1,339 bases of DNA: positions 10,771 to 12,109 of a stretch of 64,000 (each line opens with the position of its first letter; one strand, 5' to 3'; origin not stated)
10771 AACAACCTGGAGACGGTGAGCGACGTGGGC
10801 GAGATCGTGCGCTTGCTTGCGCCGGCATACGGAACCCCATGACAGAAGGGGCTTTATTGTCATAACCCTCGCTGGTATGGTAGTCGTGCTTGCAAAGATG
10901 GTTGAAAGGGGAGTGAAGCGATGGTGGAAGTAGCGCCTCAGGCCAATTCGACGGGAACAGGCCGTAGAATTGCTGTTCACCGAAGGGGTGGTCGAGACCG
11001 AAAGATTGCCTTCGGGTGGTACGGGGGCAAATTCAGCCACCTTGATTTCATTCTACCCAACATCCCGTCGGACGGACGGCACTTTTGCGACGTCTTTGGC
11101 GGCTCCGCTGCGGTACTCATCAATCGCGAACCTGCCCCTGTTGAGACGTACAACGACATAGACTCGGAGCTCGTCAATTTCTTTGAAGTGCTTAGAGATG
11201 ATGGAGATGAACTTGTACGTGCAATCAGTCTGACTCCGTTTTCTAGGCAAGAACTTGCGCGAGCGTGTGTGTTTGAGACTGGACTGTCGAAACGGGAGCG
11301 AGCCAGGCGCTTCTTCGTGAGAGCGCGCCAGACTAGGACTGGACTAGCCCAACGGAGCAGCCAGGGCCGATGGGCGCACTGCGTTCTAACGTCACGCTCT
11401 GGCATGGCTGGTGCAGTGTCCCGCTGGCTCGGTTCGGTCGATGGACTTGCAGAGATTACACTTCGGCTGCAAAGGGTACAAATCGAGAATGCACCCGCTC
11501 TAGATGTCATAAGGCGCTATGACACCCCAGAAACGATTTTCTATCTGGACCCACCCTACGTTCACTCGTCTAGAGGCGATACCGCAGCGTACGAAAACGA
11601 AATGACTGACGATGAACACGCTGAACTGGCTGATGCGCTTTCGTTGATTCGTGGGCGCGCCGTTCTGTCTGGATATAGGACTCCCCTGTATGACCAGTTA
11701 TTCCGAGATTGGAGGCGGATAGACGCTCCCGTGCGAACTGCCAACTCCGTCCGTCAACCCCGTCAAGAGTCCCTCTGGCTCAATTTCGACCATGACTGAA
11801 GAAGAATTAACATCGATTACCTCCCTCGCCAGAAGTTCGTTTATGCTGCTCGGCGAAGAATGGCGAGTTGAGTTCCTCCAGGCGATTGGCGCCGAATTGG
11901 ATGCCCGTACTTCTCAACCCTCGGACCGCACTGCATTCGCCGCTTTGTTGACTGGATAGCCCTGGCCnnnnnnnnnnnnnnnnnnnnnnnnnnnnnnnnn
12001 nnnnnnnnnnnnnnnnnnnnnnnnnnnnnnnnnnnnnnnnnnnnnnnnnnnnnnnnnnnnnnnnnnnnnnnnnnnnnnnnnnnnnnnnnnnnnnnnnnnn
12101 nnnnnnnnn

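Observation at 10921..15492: Lower-GC six-ORF operon with three distinct DNA methyltransferases, an HNH fusion and two unknown proteins, next to a tRNA pair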

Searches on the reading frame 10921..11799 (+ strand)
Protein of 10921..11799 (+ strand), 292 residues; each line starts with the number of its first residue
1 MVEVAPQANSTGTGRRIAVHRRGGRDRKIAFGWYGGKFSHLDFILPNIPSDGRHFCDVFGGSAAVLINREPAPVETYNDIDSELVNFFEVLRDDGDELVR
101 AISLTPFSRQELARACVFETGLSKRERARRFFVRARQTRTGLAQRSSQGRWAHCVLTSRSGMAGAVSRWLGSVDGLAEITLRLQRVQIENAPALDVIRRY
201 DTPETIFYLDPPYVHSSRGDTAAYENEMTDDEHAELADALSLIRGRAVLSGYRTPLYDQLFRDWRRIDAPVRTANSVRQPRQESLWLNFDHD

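Call 4: search_protein_families(library=pfam, proteins=[window:10921-11799:+], max_evalue=0.1)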
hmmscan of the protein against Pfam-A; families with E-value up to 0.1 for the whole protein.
window:10921-11799:+ (292 aa): 1 family
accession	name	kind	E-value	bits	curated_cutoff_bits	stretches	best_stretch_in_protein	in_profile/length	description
PF02086.21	MethyltransfD12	-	1.3e-20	74.6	22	1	33-242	1-216/253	D12 class N6 adenine-specific DNA methyltransferase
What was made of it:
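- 10921..11799 (+): ORF1: D12-class (Dam-like, DPPY) N6-adenine MTase, orphaned M of a SacI-family Type II system. PF02086 at 74.6 bits (call 4).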

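Call 5: search_protein_families(library=padloc, proteins=[window:10921-11799:+], max_evalue=0.1)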
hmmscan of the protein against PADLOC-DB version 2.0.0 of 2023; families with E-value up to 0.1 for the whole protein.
window:10921-11799:+ (292 aa): 17 families
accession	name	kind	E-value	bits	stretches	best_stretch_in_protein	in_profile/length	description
PDLC03244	MTase_II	-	3.4e-52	175.4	1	31-290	31-286/295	Type II methyltransferase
PDLC03253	MTase_II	-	1.3e-24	85.3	1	30-253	6-215/253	Type II methyltransferase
PDLC03294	MTase_II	-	1.3e-16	59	2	32-106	9-82/272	Type II methyltransferase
PDLC03247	MTase_II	-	1.5e-15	55.2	1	31-240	6-211/282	Type II methyltransferase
PDLC04018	PD-Lambda-5_B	-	1e-10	39.4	1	178-272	160-254/291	-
PDLC03729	oMTase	-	6.9e-10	36.9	1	30-102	7-77/275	orphan methyltransferase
PDLC03261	MTase_II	-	4.1e-09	33.3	1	31-256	28-251/643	Type II methyltransferase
PDLC03358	MTase_II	-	4.2e-08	30.8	1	67-278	50-262/301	Type II methyltransferase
PDLC03383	MTase_II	-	4.8e-08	30.8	1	29-93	20-83/318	Type II methyltransferase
PDLC03735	oMTase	-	8.7e-07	26.6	1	33-275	13-265/284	orphan methyltransferase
PDLC03287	MTase_II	-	2.2e-06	24.8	1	28-102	364-438/646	Type II methyltransferase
PDLC03264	MTase_II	-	0.00077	16.8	1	203-257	191-241/306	Type II methyltransferase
PDLC03292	MTase_II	-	0.00087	15.6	1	29-102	419-491/722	Type II methyltransferase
PDLC03349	MTase_II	-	0.0016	15.5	1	25-104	3-85/374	Type II methyltransferase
PDLC03302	MTase_II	-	0.0018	15.1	1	32-221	364-550/626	Type II methyltransferase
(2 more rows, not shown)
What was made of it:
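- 10921..11799 (+): PADLOC MTase_II PDLC03244 at 175 bits (call 5).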

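Call 6: search_protein_families(library=ncbifam, proteins=[window:10921-11799:+], max_evalue=0.1)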
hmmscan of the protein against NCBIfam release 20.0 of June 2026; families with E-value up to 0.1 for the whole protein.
window:10921-11799:+ (292 aa): 2 families
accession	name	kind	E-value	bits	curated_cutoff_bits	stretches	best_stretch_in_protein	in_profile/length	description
TIGR00571.1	dam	subfamily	5.9e-17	62.2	114.85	1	32-267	6-242/267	Dam family site-specific DNA-(adenine-N6)-methyltransferase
NF008152.0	PRK10904.1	equivalog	1.3e-06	28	441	1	31-103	8-78/271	adenine-specific DNA-methyltransferase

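Call 7: search_protein_families(library=phrogs, proteins=[window:10921-11799:+], max_evalue=0.1)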
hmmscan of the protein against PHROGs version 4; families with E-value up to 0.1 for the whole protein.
window:10921-11799:+ (292 aa): 5 families
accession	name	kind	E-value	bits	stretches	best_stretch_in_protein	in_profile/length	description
phrog_56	-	other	9.7e-60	204.5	1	28-290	62-324/647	DNA methyltransferase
phrog_1996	-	other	1.1e-28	101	1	168-291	19-143/150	DNA methyltransferase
phrog_23217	-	unknown function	1.6e-09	38.9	1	31-133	7-108/109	-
phrog_13242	-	unknown function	2.1e-09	37.9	1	46-214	44-198/450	-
phrog_26700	-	unknown function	0.018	14.5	1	32-101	11-79/552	-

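Call 61: list_cluster_members(proteins=[window:10921-11799:+, window:11792-11959:+, window:11968-12852:+, window:12849-14096:+, window:14109-14411:+, P0001])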
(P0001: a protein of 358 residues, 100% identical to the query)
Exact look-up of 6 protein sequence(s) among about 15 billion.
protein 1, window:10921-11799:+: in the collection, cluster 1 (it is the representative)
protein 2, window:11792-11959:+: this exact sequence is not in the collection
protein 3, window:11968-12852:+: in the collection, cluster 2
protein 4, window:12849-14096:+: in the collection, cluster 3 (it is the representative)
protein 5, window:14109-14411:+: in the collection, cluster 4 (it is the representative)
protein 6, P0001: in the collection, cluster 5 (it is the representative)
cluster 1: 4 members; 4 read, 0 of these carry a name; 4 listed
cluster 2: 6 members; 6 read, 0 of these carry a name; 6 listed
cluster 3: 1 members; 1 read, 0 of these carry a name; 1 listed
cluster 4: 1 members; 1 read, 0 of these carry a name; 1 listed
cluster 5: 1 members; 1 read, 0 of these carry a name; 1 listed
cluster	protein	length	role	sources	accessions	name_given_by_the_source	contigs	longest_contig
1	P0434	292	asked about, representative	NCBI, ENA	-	-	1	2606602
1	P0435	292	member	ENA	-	-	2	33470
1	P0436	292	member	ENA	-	-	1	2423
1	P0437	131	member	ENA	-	-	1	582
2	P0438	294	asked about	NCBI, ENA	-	-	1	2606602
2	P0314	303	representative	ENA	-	-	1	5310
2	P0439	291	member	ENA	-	-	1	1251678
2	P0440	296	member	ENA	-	-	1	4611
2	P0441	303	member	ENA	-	-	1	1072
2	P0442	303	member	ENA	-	-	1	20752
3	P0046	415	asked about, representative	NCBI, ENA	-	-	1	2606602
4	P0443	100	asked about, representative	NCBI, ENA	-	-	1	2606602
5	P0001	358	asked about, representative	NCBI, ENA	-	-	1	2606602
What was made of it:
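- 11792..11959 (+): ORF2: in-frame deletion relic of the SacI-family restriction endonuclease (pseudogene stump). It was never called as a gene in the protein collection (call 61).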

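Call 62: find_encoding_contigs(protein=P0435, flank=10000, max_places=3)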
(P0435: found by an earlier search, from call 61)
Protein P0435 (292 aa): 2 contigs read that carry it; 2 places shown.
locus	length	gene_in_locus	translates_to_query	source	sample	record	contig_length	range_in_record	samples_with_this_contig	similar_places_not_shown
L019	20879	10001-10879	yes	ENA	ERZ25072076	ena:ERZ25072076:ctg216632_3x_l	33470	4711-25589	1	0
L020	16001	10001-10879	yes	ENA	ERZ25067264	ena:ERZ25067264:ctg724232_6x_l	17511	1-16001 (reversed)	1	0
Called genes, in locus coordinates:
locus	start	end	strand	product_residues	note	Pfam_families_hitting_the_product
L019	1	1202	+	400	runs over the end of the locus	PF01425:Amidase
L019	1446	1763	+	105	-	-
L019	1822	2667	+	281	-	PF00561:Abhydrolase_1 (faint), PF12697:Abhydrolase_6 (faint)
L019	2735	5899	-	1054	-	PF03773:ArsP_1, PF01839:FG-GAP (faint), PF13517:FG-GAP_3, PF07593:UnbV_ASPIC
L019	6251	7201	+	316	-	PF19300:BPD_transp_1_N (weak), PF00528:BPD_transp_1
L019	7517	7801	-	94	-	PF01527:HTH_Tnp_1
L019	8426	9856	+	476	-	PF03972:MmgE_PrpD_N, PF19305:MmgE_PrpD_C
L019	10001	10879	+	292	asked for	PF02086:MethyltransfD12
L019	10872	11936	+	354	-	PF09566:RE_SacI_N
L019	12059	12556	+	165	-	-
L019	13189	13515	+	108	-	PF09413:DUF2007 (weak)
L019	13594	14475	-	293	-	PF02629:CoA_binding, PF13607:Succ_CoA_lig, PF00549:Ligase_CoA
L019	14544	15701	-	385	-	PF08442:ATP-grasp_2, PF13549:ATP-grasp_5, PF24948:Citrate_synth_N, PF00549:Ligase_CoA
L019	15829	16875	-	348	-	PF01145:Band_7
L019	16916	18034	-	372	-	PF01145:Band_7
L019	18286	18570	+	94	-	-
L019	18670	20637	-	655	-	PF06480:FtsH_ext, PF00004:AAA, PF17862:AAA_lid_3, PF01434:Peptidase_M41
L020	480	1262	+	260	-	PF01425:Amidase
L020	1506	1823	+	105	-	-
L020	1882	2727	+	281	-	PF00561:Abhydrolase_1 (faint)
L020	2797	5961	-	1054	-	PF03773:ArsP_1, PF01839:FG-GAP (faint), PF13517:FG-GAP_3, PF07593:UnbV_ASPIC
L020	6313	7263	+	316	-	PF19300:BPD_transp_1_N (weak), PF00528:BPD_transp_1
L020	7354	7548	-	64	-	-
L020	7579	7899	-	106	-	PF01527:HTH_Tnp_1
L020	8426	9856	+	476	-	PF03972:MmgE_PrpD_N, PF19305:MmgE_PrpD_C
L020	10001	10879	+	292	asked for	PF02086:MethyltransfD12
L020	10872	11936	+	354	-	PF09566:RE_SacI_N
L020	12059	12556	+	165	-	-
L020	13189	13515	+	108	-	PF09413:DUF2007 (weak)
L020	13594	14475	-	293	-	PF02629:CoA_binding, PF13607:Succ_CoA_lig, PF00549:Ligase_CoA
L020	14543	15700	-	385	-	PF08442:ATP-grasp_2, PF13549:ATP-grasp_5, PF24948:Citrate_synth_N, PF00549:Ligase_CoA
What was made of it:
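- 11792..11959 (+): It has the same 8-nt overlap with the M stop as in L019 (call 62).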

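Call 63: find_encoding_contigs(protein=P0439, flank=10000, max_places=2)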
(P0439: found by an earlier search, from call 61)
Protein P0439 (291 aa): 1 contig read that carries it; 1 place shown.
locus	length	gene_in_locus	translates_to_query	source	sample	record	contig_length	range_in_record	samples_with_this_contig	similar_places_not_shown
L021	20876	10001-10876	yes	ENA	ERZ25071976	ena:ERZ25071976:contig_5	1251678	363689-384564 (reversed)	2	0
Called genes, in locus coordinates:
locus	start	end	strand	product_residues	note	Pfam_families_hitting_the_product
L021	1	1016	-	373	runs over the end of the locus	PF04909:Amidohydro_2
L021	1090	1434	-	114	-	PF11969:DcpS_C, PF01230:HIT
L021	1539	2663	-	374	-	PF02771:Acyl-CoA_dh_N, PF02770:Acyl-CoA_dh_M, PF00441:Acyl-CoA_dh_1, PF08028:Acyl-CoA_dh_2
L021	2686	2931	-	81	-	PF01037:AsnC_trans_reg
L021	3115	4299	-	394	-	PF22691:Thiolase_C_1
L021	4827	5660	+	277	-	PF01061:ABC2_membrane, PF12698:ABC2_membrane_3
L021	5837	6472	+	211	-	PF01061:ABC2_membrane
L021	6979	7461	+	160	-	PF13732:DrrA1-3_C (weak)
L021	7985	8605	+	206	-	PF00881:Nitroreductase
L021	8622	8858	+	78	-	-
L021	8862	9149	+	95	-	-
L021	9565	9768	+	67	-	PF12728:HTH_17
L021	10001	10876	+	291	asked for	PF01555:N6_N4_Mtase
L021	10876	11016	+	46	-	-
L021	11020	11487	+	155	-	PF09195:Endonuc-BglII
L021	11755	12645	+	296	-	PF01513:NAD_kinase, PF20143:NAD_kinase_C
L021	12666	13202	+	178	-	PF00293:NUDIX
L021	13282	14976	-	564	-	PF07969:Amidohydro_3, PF01979:Amidohydro_1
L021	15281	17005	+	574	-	PF00496:SBP_bac_5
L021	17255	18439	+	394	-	PF04909:Amidohydro_2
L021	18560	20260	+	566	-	PF07969:Amidohydro_3, PF01979:Amidohydro_1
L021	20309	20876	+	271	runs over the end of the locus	PF04909:Amidohydro_2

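Call 77: search_protein_families(library=pfam, proteins=[L019:10872-11936:+, L019:12059-12556:+, L021:11020-11487:+], max_evalue=0.01)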
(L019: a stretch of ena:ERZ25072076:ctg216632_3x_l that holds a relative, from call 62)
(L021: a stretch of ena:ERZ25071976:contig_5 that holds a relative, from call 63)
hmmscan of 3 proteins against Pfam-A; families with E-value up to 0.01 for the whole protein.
L019:10872-11936:+ (354 aa): 1 family
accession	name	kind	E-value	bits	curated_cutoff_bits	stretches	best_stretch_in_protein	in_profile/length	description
PF09566.16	RE_SacI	-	2.6e-20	73.9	19.3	1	17-276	21-272/276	SacI restriction endonuclease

L019:12059-12556:+ (165 aa): 0 families

L021:11020-11487:+ (155 aa): 1 family
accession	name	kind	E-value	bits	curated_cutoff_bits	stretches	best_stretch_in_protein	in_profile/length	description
PF09195.17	Endonuc-BglII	-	4.2e-30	105.1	26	1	12-154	41-163/163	Restriction endonuclease BglII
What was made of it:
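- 10921..11799 (+): In L019 and L020 it is followed by PF09566 RE_SacI (calls 62, 77).
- On Type II R-M system, SacI family: The full pair is present in L019 and L020 (calls 62, 77).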

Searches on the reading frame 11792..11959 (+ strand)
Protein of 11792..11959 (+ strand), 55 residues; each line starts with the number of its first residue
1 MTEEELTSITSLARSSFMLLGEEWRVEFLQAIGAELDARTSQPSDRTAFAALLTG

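Call 4: search_protein_families(library=pfam, proteins=[window:11792-11959:+], max_evalue=0.1)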
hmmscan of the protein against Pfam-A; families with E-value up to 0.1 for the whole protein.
window:11792-11959:+ (55 aa): 1 family
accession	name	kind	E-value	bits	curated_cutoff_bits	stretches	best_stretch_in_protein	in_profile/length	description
PF24038.1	DUF7347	-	0.058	14.1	27.6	1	15-52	3-33/77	Domain of unknown function (DUF7347)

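Call 5: search_protein_families(library=padloc, proteins=[window:11792-11959:+], max_evalue=0.1)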
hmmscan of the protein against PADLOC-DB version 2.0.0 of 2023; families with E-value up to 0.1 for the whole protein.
window:11792-11959:+ (55 aa): 0 families

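Call 6: search_protein_families(library=ncbifam, proteins=[window:11792-11959:+], max_evalue=0.1)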
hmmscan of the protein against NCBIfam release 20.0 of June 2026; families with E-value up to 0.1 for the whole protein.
window:11792-11959:+ (55 aa): 0 families

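Call 7: search_protein_families(library=phrogs, proteins=[window:11792-11959:+], max_evalue=0.1)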
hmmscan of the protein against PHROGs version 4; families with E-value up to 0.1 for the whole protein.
window:11792-11959:+ (55 aa): 0 families

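Call 77: search_protein_families(library=pfam, proteins=[L019:10872-11936:+, L019:12059-12556:+, L021:11020-11487:+], max_evalue=0.01)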
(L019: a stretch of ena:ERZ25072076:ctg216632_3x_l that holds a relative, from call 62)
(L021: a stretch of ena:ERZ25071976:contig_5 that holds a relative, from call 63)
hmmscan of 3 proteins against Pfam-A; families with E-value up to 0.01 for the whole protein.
L019:10872-11936:+ (354 aa): 1 family
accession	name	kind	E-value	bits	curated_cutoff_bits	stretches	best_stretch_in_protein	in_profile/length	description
PF09566.16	RE_SacI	-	2.6e-20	73.9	19.3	1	17-276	21-272/276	SacI restriction endonuclease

L019:12059-12556:+ (165 aa): 0 families

L021:11020-11487:+ (155 aa): 1 family
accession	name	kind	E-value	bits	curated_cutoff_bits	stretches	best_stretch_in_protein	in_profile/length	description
PF09195.17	Endonuc-BglII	-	4.2e-30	105.1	26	1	12-154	41-163/163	Restriction endonuclease BglII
